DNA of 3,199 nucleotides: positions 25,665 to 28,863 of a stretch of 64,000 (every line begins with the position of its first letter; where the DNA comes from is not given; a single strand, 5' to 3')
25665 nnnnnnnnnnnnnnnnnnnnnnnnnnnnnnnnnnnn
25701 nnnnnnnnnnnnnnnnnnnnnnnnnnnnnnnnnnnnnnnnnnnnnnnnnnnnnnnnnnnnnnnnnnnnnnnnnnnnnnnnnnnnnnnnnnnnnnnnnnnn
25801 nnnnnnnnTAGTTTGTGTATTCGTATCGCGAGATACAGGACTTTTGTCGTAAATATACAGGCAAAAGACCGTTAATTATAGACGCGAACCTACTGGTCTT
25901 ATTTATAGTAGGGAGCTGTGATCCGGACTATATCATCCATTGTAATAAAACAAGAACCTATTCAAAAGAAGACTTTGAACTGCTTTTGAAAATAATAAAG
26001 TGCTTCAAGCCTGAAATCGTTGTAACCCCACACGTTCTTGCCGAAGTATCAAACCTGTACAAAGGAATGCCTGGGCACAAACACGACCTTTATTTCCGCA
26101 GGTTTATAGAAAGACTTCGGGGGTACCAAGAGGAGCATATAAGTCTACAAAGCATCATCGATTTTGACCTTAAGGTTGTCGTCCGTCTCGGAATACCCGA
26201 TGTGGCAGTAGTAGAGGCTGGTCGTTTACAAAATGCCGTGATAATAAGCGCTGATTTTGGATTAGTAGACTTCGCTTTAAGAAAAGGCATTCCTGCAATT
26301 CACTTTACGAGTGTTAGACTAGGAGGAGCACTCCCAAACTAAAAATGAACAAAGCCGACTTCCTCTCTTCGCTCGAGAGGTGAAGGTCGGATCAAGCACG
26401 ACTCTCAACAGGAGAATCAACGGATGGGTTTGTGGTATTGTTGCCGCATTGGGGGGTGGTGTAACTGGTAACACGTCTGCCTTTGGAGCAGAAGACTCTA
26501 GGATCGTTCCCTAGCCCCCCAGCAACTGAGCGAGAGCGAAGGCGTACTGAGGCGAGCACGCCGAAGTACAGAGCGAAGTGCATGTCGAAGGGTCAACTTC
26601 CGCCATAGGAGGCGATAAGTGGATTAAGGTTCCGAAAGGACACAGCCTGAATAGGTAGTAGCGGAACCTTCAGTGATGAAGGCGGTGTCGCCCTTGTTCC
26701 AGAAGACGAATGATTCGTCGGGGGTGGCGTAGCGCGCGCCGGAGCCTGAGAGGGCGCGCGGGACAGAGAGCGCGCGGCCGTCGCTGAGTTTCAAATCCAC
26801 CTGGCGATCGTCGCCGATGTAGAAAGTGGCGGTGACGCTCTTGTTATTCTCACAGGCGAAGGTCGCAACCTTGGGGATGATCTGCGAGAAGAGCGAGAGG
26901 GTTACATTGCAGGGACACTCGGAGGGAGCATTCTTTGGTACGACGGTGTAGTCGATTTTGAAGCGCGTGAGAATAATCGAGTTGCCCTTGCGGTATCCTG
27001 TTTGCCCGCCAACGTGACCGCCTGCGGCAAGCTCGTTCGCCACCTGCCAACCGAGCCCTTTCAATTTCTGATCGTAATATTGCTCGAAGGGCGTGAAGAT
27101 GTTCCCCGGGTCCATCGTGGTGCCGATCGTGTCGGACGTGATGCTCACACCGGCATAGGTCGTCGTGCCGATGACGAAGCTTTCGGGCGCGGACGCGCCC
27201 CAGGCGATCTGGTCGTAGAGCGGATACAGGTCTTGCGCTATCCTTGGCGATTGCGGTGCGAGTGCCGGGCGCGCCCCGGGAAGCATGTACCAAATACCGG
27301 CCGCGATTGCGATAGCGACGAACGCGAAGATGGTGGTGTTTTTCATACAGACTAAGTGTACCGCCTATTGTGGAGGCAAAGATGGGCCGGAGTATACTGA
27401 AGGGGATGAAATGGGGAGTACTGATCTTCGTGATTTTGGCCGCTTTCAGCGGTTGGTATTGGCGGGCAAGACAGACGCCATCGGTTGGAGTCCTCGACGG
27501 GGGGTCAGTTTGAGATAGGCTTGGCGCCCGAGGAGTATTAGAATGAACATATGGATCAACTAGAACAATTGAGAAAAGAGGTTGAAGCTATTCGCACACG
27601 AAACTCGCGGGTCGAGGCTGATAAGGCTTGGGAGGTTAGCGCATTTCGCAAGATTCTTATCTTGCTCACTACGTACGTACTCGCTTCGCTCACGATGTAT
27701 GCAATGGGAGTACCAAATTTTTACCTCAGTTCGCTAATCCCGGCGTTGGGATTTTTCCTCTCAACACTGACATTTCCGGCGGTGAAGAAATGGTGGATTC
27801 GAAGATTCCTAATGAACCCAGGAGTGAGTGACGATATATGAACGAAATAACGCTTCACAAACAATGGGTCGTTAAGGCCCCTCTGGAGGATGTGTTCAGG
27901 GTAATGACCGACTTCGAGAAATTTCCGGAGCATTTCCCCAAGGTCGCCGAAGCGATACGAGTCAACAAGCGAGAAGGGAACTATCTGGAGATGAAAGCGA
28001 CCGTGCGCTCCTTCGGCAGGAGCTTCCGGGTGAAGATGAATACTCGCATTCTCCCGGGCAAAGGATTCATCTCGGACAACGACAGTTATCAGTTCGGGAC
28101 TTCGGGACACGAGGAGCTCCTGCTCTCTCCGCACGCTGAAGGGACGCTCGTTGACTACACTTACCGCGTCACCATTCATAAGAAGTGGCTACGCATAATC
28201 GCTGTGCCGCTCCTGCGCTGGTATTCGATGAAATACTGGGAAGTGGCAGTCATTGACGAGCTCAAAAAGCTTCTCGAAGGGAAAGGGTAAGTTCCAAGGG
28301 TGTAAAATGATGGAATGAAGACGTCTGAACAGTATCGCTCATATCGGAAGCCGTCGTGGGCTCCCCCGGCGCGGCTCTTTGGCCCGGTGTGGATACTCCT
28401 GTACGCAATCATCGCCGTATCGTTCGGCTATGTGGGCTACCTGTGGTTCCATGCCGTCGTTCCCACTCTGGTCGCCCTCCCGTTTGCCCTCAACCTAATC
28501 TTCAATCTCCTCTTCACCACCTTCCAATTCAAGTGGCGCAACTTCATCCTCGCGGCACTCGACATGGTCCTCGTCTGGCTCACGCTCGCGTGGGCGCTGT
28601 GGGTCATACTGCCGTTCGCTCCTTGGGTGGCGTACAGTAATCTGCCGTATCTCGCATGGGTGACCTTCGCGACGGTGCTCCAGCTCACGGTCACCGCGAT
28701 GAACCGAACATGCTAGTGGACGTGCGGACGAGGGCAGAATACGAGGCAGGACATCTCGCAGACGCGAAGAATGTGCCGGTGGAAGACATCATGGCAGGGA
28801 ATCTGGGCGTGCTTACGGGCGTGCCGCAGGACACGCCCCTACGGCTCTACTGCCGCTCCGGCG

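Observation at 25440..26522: AT-rich two-gene islet (small protein plus PIN-domain protein) between dnaX and tRNA-Gln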

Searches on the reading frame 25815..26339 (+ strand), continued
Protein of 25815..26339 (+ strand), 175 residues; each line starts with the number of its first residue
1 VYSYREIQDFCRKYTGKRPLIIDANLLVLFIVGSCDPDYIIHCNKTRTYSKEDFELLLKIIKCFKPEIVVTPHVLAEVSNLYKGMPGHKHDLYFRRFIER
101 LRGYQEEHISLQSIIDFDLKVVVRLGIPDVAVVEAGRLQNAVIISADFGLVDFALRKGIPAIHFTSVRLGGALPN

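Call 79: get_annotated_region(hit=H1, flank=2500)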
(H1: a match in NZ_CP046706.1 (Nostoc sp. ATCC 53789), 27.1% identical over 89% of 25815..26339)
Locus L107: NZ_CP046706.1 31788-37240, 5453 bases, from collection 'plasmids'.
description: Nostoc sp. ATCC 53789 plasmid pNsp_c, complete sequence
organism: Nostoc sp. ATCC 53789 (NCBI taxid 76335)
taxonomy: Bacteria; Cyanobacteriota; Cyanophyceae; Nostocales; Nostocaceae; Nostoc; Nostoc sp. ATCC 53789
host: -; source: -; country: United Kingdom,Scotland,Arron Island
typing (MOB-suite, as given by PLSDB): non-mobilizable; replicon rep_cluster_317; mating-pair formation MPF_T
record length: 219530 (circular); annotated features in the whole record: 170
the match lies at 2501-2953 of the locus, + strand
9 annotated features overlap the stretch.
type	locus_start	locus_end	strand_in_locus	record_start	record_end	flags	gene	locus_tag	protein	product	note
CDS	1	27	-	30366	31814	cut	-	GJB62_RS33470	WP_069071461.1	ThiF family adenylyltransferase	-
CDS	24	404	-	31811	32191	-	-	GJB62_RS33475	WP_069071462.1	hypothetical protein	-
CDS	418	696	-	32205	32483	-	-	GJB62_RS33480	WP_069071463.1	multiubiquitin domain-containing protein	-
CDS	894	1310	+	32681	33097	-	-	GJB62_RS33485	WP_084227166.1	helix-turn-helix transcriptional regulator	-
CDS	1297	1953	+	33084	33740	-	-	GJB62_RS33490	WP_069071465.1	ImmA/IrrE family metallo-endopeptidase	-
CDS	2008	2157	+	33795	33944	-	-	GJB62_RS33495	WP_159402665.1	hypothetical protein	-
CDS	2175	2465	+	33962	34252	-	-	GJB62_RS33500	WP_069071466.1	hypothetical protein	-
CDS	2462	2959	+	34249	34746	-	-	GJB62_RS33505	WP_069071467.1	PIN domain-containing protein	-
CDS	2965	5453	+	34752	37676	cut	-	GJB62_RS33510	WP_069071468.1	DUF1156 domain-containing protein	-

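Call 80: get_annotated_region(hit=H5, flank=2500)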
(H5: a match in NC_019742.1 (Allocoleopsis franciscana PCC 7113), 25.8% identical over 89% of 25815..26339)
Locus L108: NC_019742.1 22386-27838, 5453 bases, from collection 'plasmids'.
description: Allocoleopsis franciscana PCC 7113 plasmid pMIC7113.06, complete sequence
organism: Allocoleopsis franciscana PCC 7113 (NCBI taxid 1173027)
taxonomy: Bacteria; Cyanobacteriota; Cyanophyceae; Coleofasciculales; Coleofasciculaceae; Allocoleopsis; Allocoleopsis franciscana; Allocoleopsis franciscana PCC 7113
host: -; source: -; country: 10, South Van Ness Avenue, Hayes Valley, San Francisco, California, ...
typing (MOB-suite, as given by PLSDB): non-mobilizable
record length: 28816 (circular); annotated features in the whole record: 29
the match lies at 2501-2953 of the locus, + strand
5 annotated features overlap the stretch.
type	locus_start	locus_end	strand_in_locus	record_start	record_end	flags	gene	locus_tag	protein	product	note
CDS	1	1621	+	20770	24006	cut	-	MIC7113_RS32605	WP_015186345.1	DUF499 domain-containing protein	-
CDS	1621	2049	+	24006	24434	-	-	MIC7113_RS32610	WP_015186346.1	hypothetical protein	-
CDS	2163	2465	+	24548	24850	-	-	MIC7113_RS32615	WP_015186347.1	hypothetical protein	-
CDS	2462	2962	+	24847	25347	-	-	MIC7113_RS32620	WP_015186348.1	PIN domain-containing protein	-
CDS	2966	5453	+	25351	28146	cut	-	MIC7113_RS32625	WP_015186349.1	DUF1156 domain-containing protein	-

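Call 84: get_annotated_region(hit=H4, flank=7000)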
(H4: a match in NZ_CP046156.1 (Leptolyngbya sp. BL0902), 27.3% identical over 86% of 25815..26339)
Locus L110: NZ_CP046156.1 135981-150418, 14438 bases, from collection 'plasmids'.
description: Leptolyngbya sp. BL0902 plasmid unnamed1, complete sequence
organism: Leptolyngbya sp. BL0902 (NCBI taxid 1115757)
taxonomy: Bacteria; Cyanobacteriota; Cyanophyceae; Leptolyngbyales; Leptolyngbyaceae; Leptolyngbya; Leptolyngbya sp. BL0902
host: -; source: cell culture,open pond on an algae farm; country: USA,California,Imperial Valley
typing (MOB-suite, as given by PLSDB): non-mobilizable
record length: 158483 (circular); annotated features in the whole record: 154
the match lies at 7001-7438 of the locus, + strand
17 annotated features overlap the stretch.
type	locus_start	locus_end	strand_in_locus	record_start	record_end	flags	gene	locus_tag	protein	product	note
CDS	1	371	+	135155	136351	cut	-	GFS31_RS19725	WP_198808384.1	M23 family metallopeptidase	GO:0006508 - proteolysis [Evidence IEA]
CDS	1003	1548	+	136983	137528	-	-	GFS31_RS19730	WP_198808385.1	hypothetical protein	-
CDS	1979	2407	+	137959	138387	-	-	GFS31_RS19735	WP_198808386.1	EVE domain-containing protein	-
CDS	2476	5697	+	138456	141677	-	-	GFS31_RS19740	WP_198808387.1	DUF499 domain-containing protein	-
CDS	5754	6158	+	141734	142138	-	-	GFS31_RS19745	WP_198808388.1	four helix bundle protein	-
CDS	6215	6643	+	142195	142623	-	-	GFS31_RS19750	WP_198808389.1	hypothetical protein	-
CDS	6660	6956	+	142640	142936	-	-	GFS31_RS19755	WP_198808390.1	hypothetical protein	-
CDS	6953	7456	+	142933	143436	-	-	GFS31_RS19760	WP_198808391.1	PIN domain-containing protein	-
CDS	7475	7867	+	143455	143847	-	-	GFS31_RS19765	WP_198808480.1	hypothetical protein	-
CDS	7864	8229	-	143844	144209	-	-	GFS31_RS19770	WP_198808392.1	DUF5615 family PIN-like protein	-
CDS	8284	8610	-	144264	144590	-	-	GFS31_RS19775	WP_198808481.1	DUF433 domain-containing protein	-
CDS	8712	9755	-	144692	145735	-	-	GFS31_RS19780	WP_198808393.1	macro domain-containing protein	-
CDS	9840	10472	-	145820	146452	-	-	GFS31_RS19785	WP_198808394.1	DUF4433 domain-containing protein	-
CDS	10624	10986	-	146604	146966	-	-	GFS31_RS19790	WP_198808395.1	type II toxin-antitoxin system PemK/MazF family toxin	-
CDS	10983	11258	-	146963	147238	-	-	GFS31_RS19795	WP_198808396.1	ribbon-helix-helix domain-containing protein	-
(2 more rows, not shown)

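Call 87: search_protein_families(library=pfam, proteins=[L107:2175-2462:+, L108:2163-2462:+], max_evalue=1)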
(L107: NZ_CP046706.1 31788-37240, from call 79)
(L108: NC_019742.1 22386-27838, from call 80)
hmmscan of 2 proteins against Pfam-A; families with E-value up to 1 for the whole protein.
L107:2175-2462:+ (96 aa): 1 family
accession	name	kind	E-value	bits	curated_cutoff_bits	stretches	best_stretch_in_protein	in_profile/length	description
PF03413.25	PepSY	-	0.05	14.4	24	1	77-88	43-56/60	Peptidase propeptide and YPEB domain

L108:2163-2462:+ (100 aa): 0 families

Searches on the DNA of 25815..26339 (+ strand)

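Call 102: search_rna_families(sources=[L001, L105, L009, L026], threshold=gathering)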
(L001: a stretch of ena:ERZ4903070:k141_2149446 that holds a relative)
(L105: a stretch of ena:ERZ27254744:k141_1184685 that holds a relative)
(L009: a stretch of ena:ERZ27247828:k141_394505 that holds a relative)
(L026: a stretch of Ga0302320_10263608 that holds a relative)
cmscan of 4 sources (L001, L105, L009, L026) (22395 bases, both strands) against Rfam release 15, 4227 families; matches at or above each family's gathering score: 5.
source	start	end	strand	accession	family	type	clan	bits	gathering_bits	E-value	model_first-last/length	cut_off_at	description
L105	6958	7029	+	RF00005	tRNA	Gene; tRNA;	CL00001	72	29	3.2e-14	1-71/71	no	tRNA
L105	7044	7114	+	RF00005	tRNA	Gene; tRNA;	CL00001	65.6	29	1.8e-12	1-71/71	no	tRNA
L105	9095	9166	-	RF00005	tRNA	Gene; tRNA;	CL00001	59.7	29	7.3e-11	1-71/71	no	tRNA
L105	7328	7413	+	RF00005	tRNA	Gene; tRNA;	CL00001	54.1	29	2.5e-09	1-71/71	no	tRNA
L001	1290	1376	+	RF00005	tRNA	Gene; tRNA;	CL00001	46.6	29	3.1e-07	1-71/71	no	tRNA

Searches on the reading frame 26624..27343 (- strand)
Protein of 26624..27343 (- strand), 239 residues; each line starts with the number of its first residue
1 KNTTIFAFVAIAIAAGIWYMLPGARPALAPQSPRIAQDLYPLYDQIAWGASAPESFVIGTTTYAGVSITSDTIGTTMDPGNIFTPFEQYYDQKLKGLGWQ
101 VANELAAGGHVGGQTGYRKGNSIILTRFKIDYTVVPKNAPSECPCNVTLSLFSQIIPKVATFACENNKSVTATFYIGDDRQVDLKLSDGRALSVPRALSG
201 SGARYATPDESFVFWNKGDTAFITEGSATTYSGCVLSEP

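Call 107: search_protein_families(library=pfam, proteins=[window:26624-27343:-], max_evalue=0.0001)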
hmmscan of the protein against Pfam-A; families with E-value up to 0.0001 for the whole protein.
window:26624-27343:- (239 aa): 1 family
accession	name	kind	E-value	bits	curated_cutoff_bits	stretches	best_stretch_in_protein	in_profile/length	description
PF09864.15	MliC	-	1.2e-14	54.4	22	1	162-228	1-63/67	Membrane-bound lysozyme-inhibitor of c-type lysozyme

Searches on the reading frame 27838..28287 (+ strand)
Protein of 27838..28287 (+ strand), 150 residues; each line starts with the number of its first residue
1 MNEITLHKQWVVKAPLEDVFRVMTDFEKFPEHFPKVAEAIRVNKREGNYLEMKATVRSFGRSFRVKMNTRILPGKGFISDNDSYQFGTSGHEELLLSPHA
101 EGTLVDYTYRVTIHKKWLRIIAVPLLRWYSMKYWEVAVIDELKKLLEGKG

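Call 107: search_protein_families(library=pfam, proteins=[window:27838-28287:+], max_evalue=0.0001)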
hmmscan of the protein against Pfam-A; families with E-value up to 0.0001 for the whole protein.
window:27838-28287:+ (150 aa): 2 families
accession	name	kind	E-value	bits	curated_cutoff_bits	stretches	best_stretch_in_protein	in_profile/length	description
PF03364.25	Polyketide_cyc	-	1.6e-06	28.8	23.4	1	12-71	1-56/126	Polyketide cyclase / dehydrase and lipid transport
PF10604.15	Polyketide_cyc2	-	4.7e-06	27.4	27.4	1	7-121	5-117/142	Polyketide cyclase / dehydrase and lipid transport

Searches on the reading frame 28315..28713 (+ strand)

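Call 107: search_protein_families(library=pfam, proteins=[window:28315-28713:+], max_evalue=0.0001)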
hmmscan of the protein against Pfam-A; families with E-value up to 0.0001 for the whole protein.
window:28315-28713:+ (133 aa): 1 family
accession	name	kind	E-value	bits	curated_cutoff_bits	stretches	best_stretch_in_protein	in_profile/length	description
PF03073.20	TspO_MBR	-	6.7e-23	81.5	24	1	3-126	20-143/145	TspO/MBR family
